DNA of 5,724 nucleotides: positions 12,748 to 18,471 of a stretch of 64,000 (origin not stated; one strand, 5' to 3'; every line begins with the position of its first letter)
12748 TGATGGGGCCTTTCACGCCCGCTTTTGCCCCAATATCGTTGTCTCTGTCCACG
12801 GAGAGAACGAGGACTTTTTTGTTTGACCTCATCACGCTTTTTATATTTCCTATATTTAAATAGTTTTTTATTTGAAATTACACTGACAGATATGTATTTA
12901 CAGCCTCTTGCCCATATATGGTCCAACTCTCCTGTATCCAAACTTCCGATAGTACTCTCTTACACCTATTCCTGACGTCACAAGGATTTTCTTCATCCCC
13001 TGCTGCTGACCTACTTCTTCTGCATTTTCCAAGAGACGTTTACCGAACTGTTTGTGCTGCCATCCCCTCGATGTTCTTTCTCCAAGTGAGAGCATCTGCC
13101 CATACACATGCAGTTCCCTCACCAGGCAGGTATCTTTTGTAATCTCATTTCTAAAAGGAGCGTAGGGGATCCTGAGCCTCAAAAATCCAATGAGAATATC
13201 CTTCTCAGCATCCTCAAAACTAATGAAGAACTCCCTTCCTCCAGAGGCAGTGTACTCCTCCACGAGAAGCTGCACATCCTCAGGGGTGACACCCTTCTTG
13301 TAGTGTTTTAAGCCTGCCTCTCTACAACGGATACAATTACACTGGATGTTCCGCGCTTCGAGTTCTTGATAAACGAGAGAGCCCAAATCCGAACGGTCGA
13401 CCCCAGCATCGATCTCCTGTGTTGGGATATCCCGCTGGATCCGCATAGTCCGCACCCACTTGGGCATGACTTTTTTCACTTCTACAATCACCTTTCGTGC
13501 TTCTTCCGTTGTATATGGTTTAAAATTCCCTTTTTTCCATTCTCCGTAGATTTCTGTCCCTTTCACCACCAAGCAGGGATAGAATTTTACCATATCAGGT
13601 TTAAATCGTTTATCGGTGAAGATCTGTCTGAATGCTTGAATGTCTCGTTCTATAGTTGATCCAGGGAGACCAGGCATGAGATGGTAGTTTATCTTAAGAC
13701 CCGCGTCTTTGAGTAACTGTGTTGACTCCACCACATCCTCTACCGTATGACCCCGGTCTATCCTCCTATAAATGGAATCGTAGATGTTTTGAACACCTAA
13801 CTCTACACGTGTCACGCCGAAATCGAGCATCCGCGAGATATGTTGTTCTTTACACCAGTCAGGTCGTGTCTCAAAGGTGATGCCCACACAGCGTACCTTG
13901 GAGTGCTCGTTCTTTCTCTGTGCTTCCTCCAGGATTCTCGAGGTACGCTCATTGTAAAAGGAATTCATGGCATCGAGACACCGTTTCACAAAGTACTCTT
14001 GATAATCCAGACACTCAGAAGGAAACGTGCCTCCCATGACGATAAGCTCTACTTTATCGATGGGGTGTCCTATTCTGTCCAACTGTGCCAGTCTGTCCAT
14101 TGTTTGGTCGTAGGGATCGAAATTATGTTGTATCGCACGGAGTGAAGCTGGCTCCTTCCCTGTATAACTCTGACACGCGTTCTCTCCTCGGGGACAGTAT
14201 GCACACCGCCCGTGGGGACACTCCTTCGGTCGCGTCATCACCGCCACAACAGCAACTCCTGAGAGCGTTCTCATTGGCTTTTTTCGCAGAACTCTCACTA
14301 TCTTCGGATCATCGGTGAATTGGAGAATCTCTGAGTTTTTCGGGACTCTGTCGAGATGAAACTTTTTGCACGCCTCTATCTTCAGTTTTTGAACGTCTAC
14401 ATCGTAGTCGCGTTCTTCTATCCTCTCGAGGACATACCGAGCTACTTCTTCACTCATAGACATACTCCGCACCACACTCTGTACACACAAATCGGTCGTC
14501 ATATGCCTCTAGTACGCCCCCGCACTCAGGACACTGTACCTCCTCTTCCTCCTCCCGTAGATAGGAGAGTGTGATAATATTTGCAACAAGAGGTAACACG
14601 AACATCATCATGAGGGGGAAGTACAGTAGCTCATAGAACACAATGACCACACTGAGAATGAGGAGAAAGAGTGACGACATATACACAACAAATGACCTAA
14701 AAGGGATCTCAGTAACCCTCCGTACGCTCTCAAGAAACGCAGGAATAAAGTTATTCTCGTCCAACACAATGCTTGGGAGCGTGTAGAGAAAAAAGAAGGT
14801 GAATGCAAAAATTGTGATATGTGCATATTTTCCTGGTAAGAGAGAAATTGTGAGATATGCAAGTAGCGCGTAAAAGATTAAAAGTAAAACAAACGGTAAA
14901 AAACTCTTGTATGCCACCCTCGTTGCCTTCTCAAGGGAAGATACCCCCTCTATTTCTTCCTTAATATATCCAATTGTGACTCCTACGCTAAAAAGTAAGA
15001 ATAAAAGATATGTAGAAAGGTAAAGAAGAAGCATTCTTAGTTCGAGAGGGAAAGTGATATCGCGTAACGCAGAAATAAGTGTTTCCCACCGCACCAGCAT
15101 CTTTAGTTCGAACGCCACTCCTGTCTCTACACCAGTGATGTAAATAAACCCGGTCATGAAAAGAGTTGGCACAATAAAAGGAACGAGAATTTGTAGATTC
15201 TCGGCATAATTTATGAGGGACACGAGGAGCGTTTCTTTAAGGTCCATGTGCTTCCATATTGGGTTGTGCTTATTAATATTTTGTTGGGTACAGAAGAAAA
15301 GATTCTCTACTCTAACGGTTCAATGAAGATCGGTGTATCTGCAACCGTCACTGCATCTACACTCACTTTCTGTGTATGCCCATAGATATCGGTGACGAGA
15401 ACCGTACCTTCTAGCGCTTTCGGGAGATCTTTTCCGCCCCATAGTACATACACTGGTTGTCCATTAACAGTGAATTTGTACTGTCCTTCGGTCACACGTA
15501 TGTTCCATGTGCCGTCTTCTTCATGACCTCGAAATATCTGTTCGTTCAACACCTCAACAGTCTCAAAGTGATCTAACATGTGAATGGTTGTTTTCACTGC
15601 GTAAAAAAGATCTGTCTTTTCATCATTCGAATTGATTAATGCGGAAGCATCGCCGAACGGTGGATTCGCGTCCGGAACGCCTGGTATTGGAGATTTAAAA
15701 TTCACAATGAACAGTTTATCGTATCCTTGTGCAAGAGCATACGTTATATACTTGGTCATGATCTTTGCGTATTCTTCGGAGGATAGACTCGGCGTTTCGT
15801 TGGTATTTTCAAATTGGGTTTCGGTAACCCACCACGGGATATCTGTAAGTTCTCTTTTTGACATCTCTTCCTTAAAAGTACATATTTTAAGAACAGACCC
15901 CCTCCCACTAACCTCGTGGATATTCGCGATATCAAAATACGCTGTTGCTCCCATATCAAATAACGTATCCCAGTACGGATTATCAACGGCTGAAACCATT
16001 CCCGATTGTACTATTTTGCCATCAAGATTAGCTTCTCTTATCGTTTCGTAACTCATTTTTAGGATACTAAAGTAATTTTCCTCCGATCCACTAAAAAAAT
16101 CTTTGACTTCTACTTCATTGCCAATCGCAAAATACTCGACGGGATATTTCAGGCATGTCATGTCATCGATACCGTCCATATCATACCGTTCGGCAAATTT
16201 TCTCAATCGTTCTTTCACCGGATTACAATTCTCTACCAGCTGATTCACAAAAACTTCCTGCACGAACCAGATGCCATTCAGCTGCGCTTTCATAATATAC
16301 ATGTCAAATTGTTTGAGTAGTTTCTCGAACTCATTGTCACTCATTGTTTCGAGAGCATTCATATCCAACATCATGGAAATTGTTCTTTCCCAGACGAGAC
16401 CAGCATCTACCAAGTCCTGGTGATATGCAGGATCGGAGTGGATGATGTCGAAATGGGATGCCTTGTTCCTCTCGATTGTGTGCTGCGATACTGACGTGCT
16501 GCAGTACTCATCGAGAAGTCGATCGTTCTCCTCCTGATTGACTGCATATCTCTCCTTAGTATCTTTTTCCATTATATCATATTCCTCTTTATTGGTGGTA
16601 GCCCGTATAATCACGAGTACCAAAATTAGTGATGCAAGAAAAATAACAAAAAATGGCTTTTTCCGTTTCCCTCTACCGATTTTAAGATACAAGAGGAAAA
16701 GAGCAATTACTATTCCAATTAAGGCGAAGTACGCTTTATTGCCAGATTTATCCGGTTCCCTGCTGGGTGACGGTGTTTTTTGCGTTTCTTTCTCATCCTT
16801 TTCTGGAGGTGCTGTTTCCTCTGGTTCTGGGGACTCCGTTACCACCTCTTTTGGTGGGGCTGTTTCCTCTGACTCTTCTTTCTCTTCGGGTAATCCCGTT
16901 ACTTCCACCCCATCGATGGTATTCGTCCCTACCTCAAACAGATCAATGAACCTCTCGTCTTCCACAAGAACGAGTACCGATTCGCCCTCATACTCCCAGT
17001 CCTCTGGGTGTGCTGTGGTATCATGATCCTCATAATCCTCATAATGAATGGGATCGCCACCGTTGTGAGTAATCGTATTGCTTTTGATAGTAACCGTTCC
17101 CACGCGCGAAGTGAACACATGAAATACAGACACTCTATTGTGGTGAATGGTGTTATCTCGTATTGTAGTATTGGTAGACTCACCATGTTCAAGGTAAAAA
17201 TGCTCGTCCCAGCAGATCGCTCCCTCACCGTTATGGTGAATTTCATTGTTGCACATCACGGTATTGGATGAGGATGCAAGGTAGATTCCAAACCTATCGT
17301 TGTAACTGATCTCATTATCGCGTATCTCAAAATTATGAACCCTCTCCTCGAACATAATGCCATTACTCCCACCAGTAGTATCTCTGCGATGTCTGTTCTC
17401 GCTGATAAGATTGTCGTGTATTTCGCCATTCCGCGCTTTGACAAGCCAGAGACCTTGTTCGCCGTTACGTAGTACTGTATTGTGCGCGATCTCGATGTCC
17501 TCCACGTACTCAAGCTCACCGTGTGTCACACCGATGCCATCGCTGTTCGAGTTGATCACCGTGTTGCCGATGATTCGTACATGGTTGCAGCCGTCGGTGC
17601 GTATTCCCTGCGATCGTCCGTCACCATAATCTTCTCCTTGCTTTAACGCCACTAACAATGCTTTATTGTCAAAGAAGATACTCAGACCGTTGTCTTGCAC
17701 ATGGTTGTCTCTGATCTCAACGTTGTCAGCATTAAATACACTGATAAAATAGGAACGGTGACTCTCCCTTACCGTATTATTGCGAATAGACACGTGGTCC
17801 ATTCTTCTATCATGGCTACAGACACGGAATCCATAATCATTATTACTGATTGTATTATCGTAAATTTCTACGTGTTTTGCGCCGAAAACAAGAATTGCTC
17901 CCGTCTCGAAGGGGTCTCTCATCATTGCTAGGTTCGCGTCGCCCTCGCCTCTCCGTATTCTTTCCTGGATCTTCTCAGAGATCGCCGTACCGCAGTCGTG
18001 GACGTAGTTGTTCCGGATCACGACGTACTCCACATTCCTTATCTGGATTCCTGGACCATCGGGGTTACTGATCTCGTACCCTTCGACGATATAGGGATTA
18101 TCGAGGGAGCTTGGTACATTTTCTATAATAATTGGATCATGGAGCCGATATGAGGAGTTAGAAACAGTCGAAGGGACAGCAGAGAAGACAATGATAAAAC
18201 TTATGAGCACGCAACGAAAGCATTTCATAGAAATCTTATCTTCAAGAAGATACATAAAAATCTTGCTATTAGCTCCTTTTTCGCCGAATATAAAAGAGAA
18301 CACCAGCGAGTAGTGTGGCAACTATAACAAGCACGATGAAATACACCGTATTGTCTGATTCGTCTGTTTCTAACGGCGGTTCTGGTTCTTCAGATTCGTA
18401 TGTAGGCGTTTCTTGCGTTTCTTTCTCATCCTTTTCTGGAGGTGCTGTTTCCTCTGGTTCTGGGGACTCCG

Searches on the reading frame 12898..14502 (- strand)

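Call 72: search_protein_families(library=pfam, max_evalue=0.00001, proteins=[window:12898-14502:-])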
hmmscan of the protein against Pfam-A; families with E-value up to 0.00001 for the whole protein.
window:12898-14502:- (534 aa): 3 families
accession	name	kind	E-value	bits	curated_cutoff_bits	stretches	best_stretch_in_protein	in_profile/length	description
PF16199.10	Radical_SAM_C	-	3e-21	75.7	31.9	1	302-382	1-84/85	Radical_SAM C-terminal domain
PF04055.27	Radical_SAM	-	4.8e-18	66.3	29.5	1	95-285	7-157/166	Radical SAM superfamily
PF23613.1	ELP3_N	-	3.4e-13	49.8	27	1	16-79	4-69/70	ELP3 N-terminal domain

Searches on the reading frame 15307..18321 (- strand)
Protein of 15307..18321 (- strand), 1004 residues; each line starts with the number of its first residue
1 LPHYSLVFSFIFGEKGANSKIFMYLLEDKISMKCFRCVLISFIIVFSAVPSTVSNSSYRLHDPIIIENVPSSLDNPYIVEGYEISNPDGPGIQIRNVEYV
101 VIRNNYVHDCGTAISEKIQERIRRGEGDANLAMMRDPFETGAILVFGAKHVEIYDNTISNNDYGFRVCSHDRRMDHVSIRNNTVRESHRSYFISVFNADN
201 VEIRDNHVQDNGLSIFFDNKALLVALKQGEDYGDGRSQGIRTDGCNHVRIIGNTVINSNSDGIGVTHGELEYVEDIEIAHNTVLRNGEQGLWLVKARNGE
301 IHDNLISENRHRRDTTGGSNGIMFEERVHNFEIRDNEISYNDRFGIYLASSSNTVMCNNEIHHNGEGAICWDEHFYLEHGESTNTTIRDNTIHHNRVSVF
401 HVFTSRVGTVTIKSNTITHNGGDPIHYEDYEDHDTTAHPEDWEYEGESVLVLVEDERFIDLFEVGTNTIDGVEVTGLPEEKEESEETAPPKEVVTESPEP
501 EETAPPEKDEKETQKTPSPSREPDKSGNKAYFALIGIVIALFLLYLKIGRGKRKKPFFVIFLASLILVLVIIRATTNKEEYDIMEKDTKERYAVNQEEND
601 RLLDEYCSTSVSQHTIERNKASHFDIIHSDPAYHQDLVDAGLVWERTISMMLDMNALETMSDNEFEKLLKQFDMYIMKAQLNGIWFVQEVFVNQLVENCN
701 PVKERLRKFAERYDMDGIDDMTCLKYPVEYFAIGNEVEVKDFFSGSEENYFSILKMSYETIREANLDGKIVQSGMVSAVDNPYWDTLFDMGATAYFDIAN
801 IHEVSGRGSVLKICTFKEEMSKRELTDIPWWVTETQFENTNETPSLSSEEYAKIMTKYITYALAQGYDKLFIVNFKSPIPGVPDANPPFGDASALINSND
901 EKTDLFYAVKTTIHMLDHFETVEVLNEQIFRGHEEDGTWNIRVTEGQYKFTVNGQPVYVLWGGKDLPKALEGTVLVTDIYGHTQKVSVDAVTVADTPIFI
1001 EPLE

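Call 72: search_protein_families(library=pfam, max_evalue=0.00001, proteins=[window:15307-18321:-])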
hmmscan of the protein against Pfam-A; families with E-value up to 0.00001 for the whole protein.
window:15307-18321:- (1004 aa): 2 families
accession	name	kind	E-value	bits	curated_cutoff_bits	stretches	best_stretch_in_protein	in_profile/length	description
PF13229.12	Beta_helix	-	1.4e-36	125.9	25.9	3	318-431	45-148/158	Right handed beta helix region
PF05048.19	NosD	-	1.2e-22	80.9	23.6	2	235-372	36-157/212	Periplasmic copper-binding protein (NosD)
